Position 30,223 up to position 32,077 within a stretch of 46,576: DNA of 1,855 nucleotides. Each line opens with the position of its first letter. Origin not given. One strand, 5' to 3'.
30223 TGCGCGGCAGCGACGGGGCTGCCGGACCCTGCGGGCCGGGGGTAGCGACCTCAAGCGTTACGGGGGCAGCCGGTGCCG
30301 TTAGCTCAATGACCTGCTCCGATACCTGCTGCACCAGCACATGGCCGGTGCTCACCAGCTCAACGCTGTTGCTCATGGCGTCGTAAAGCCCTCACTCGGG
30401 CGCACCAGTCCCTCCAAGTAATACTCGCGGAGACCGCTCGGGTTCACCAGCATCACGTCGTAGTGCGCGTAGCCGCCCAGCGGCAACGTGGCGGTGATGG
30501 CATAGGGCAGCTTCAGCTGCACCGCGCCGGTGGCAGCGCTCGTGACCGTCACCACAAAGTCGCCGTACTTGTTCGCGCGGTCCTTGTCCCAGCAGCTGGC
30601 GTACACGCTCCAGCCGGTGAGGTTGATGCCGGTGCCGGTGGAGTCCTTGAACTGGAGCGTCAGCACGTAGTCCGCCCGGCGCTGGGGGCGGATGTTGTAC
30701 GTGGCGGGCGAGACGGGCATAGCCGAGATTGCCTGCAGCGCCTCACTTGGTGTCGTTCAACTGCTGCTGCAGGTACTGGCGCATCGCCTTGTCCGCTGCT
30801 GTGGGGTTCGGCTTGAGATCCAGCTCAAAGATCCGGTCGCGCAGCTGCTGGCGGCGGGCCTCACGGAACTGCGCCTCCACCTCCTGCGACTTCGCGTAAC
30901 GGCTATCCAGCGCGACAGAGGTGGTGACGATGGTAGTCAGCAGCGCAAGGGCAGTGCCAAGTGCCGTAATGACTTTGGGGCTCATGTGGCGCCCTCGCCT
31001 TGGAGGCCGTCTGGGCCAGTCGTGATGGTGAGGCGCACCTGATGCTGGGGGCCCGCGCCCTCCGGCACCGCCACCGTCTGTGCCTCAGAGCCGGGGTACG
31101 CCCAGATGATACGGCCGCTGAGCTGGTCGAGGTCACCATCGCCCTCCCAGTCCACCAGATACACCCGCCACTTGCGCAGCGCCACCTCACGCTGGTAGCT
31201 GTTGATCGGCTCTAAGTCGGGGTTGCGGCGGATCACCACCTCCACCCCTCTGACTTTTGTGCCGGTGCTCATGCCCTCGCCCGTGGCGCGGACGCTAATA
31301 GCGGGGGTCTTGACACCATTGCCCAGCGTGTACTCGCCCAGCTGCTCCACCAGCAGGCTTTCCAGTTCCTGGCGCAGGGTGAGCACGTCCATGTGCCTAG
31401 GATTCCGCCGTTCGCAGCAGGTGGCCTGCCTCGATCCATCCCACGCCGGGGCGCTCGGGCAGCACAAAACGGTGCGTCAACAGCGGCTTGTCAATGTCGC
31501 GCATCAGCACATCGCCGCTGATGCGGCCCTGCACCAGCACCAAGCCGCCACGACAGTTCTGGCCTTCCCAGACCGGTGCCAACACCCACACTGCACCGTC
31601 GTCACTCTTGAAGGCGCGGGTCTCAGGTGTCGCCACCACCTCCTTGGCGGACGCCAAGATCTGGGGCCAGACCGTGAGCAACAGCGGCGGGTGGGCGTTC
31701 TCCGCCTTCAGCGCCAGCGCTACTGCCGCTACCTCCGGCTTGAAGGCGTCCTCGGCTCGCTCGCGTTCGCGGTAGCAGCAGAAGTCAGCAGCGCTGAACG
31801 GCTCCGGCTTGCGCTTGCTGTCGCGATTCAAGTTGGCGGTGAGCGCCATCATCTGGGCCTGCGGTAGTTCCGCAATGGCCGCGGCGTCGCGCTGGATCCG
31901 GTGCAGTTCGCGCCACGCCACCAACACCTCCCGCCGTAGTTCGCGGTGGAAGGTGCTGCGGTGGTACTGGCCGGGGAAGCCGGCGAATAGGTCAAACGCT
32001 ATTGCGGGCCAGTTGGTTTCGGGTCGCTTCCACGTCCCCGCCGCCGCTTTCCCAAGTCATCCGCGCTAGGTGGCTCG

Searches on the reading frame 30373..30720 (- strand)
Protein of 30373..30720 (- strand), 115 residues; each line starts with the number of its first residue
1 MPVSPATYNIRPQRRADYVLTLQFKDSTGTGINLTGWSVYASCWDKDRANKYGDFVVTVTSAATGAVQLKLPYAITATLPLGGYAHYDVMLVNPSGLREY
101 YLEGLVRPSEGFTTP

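Call 16: search_protein_families(library=phrogs, proteins=[window:30373-30720:-], max_evalue=0.001)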
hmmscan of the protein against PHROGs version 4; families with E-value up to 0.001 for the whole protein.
window:30373-30720:- (115 aa): 2 families
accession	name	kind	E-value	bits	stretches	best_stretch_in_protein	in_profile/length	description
phrog_1084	-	unknown function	4.4e-16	60.1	1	4-113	4-115/123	unknown function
phrog_3304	-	tail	3.3e-07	31.3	1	10-113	9-113/177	L-shaped tail fiber protein assembly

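Call 80: find_related_loci(query=window:30373-30720:-, collection=viral_contigs, flank=1500)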
Query window:30373-30720:- (115 aa) in viral_contigs; peptide patterns used: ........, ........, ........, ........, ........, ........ (x = any residue, [..] = any of these).
91 stretches matched a pattern; 80 encode a relative of the query (tblastn E <= 1e-3); 80 distinct loci.
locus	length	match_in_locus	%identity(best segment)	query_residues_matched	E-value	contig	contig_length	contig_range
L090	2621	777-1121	86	1-115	8e-66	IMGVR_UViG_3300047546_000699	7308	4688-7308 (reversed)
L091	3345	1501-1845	86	1-115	1e-65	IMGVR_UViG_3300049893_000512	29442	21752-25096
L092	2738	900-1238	82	2-114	2e-61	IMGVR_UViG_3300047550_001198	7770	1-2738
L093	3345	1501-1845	69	1-115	2e-52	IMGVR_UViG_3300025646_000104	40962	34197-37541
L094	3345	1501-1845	69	1-115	2e-52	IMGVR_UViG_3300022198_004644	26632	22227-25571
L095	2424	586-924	70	1-115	3e-51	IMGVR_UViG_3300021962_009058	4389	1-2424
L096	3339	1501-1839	63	1-115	2e-51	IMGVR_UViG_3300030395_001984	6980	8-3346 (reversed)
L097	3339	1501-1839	70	1-115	8e-51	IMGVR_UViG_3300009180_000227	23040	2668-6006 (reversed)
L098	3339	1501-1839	67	1-115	9e-51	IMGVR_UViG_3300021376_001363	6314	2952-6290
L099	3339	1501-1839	70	1-115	8e-51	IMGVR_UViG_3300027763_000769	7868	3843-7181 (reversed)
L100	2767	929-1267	65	1-115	2e-48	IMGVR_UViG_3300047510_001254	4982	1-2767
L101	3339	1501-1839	62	1-115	2e-46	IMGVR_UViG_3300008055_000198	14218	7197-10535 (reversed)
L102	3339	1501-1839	63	1-115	3e-46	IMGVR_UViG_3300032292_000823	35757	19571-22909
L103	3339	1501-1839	61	1-115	4e-46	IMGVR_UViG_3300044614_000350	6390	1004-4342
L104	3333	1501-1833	58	1-113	2e-41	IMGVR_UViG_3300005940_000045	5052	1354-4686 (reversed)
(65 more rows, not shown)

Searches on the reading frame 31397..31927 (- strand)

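Call 16: search_protein_families(library=phrogs, proteins=[window:31397-31927:-], max_evalue=0.001)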
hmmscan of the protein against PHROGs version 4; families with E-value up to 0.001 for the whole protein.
window:31397-31927:- (176 aa): 1 family
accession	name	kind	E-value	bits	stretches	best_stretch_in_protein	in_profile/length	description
phrog_34388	-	unknown function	6e-17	62.7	1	2-139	2-136/186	-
